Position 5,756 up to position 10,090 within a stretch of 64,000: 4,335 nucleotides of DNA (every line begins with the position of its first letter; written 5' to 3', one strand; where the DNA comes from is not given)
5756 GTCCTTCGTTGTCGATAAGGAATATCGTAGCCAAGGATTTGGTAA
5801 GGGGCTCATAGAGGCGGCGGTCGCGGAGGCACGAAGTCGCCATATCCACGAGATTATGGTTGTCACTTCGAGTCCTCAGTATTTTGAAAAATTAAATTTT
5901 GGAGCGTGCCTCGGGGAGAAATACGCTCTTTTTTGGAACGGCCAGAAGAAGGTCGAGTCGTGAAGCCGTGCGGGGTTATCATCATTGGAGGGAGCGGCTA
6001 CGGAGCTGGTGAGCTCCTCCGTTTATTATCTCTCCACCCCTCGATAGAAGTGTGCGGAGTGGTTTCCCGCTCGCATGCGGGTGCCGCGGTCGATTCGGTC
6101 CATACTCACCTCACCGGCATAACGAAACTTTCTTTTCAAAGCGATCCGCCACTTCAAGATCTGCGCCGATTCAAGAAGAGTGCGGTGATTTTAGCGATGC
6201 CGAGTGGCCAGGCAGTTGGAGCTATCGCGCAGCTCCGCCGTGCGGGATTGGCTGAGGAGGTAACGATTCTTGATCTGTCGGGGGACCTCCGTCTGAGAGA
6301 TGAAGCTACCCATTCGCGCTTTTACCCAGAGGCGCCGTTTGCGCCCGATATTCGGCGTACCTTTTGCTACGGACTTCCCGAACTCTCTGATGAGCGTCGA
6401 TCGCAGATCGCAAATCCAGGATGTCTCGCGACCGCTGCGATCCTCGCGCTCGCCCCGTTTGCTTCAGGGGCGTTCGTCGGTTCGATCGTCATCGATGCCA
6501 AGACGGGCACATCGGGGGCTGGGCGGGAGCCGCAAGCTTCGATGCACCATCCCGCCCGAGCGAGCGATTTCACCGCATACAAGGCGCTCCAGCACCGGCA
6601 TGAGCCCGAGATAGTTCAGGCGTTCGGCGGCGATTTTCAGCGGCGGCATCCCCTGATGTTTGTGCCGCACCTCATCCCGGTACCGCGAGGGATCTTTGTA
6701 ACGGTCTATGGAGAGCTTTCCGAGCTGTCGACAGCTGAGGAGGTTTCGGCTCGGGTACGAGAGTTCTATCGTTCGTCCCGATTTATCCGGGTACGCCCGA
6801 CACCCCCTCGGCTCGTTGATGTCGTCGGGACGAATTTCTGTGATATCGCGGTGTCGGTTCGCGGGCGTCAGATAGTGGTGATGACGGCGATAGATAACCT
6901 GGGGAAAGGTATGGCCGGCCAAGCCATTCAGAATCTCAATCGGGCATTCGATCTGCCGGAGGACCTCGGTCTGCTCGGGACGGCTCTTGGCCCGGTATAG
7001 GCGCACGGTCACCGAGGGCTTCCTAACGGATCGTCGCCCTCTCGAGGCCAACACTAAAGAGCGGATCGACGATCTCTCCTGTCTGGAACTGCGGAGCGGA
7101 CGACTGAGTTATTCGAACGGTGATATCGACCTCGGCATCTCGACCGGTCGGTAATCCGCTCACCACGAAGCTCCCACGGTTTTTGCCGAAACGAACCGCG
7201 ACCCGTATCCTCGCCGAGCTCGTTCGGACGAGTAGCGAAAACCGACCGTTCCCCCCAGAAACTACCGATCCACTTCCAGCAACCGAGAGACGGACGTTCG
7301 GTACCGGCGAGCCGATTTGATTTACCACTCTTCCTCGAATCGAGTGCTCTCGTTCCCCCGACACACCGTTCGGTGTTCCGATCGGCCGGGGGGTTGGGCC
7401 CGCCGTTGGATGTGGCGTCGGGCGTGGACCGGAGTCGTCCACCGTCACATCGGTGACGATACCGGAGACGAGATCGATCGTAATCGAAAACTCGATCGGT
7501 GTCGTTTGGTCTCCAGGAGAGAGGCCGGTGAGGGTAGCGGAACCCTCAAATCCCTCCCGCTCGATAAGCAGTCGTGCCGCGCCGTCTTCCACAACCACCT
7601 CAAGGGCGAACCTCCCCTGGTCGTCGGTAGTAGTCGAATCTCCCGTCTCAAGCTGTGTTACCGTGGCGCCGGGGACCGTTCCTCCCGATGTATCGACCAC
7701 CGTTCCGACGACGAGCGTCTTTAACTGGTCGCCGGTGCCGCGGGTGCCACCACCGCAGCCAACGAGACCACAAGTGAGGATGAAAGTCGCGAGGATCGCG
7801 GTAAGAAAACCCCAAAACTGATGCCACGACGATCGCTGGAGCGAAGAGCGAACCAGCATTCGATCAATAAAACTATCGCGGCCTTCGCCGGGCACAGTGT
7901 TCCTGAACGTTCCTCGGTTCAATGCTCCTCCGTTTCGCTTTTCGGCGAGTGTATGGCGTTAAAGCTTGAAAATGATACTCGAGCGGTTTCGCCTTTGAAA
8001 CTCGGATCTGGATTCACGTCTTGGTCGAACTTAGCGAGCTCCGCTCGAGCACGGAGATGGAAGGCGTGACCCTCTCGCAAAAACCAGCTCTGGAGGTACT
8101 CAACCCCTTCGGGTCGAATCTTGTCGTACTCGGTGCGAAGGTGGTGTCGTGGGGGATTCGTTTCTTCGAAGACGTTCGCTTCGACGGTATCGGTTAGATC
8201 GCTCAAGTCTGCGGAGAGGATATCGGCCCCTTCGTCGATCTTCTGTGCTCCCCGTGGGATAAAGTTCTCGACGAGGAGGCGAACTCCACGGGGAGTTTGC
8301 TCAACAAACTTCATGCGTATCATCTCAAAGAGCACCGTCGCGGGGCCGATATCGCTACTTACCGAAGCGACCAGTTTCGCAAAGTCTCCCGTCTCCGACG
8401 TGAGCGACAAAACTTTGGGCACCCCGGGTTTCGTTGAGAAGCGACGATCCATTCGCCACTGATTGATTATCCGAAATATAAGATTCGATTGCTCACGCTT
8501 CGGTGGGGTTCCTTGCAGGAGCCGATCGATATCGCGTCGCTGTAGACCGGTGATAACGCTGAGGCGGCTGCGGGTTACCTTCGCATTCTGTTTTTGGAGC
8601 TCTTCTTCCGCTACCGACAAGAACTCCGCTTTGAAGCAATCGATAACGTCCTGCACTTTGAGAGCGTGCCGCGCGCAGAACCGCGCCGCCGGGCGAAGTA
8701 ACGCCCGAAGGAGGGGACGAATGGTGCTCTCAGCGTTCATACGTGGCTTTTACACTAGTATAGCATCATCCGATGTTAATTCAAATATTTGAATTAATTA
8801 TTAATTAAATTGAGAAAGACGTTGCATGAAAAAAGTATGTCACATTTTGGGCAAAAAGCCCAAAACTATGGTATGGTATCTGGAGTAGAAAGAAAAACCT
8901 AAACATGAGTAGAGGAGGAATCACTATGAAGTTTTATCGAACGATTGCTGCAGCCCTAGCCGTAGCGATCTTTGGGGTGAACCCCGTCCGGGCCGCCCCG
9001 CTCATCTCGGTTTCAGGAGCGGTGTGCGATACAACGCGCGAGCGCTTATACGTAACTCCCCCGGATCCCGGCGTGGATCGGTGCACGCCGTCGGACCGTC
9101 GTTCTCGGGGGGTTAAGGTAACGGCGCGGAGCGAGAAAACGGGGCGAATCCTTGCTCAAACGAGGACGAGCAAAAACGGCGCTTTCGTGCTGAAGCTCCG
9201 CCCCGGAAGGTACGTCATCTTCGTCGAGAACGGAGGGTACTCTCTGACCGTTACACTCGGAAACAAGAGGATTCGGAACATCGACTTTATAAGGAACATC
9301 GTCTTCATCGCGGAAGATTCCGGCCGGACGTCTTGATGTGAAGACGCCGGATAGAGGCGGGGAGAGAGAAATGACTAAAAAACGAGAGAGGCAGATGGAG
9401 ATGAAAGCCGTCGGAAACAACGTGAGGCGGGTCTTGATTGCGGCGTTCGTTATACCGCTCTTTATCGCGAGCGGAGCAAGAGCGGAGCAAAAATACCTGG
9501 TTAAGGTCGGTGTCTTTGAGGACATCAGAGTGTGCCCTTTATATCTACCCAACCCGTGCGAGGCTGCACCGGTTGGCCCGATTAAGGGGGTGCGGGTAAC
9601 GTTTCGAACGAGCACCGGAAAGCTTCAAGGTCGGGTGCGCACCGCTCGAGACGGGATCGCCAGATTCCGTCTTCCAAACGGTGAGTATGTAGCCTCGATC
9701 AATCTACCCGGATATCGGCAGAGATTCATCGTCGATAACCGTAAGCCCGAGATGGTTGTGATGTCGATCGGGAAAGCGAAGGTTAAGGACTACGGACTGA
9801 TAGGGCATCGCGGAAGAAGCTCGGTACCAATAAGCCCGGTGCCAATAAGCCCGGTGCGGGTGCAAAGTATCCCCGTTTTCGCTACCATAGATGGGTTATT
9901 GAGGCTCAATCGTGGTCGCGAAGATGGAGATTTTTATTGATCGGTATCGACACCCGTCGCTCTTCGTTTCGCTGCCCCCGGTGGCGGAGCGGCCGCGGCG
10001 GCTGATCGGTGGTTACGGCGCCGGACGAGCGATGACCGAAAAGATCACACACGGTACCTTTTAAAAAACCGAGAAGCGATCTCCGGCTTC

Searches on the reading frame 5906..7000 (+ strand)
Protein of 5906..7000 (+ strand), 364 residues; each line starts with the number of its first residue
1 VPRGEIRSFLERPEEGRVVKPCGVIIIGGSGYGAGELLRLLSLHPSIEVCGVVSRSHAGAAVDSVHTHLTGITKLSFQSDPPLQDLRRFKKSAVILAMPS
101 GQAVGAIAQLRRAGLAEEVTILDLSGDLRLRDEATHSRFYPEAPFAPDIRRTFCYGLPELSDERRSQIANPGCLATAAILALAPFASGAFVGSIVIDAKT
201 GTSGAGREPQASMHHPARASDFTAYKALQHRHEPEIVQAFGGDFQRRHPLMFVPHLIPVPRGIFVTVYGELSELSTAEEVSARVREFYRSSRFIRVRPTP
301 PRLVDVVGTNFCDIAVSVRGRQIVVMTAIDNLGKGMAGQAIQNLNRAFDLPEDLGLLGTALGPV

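Call 67: search_protein_families(library=pfam, proteins=[window:5906-7000:+], max_evalue=0.01)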
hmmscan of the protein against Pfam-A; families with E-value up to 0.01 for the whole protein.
window:5906-7000:+ (364 aa): 3 families
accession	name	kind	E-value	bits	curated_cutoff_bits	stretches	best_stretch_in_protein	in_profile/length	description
PF22698.1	Semialdhyde_dhC_1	-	4e-46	157.3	27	1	173-331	1-165/165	Semialdehyde dehydrogenase, dimerisation domain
PF01118.30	Semialdhyde_dh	-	1e-16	61.9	26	1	24-164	2-117/121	Semialdehyde dehydrogenase, NAD binding domain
PF02774.23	Semialdhyde_dhC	-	2.2e-15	57.7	26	1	191-332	11-182/184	Semialdehyde dehydrogenase, dimerisation domain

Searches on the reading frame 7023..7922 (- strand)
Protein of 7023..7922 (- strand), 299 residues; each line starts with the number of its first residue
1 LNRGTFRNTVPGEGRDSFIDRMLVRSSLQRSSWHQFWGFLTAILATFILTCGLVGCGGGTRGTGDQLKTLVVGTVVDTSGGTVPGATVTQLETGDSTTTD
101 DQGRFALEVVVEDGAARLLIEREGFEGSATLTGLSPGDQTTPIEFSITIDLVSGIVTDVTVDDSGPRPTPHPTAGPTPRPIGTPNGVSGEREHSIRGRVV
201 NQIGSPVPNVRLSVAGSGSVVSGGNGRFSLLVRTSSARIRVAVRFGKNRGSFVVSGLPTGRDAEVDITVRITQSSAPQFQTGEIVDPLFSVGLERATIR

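Call 67: search_protein_families(library=pfam, proteins=[window:7023-7922:-], max_evalue=0.01)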
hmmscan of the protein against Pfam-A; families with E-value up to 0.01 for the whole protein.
window:7023-7922:- (299 aa): 4 families
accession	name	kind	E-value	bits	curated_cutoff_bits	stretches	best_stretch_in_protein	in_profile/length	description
PF13620.12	CarboxypepD_reg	-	2e-15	57.4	32.3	2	71-141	2-76/82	Carboxypeptidase regulatory-like domain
PF13715.12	CarbopepD_reg_2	-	4.7e-10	39.8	32.2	1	72-127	2-57/88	CarboxypepD_reg-like domain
PF25020.1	TTR_TEN1-4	-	3.4e-06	27.3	27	1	194-247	8-61/86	Teneurin TTR-like domain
PF15976.11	CooC_C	-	0.00016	22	29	0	71-110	19-56/93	CS1-pili formation C-terminal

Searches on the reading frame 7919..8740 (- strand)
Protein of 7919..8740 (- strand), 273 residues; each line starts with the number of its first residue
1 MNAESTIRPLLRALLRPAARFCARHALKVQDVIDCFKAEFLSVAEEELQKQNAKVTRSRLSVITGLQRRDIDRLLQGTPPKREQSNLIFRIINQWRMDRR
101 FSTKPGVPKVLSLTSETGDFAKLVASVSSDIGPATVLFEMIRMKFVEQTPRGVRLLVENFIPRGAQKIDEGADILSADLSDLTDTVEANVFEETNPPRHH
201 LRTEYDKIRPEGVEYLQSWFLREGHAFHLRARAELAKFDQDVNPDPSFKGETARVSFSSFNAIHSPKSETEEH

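Call 67: search_protein_families(library=pfam, proteins=[window:7919-8740:-], max_evalue=0.01)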
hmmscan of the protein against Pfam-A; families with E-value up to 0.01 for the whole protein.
window:7919-8740:- (273 aa): 1 family
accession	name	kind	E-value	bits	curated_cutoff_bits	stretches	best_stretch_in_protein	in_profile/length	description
PF20112.4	DUF6502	-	3.5e-23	82.3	27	1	11-249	8-249/268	Family of unknown function (DUF6502)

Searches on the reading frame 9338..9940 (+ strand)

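Call 67: search_protein_families(library=pfam, proteins=[window:9338-9940:+], max_evalue=0.01)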
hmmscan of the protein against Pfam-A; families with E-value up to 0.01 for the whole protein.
window:9338-9940:+ (200 aa): 1 family
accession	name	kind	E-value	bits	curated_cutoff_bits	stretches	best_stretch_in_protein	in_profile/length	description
PF13620.12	CarboxypepD_reg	-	1.9e-05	25.3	32.3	1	81-129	13-62/82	Carboxypeptidase regulatory-like domain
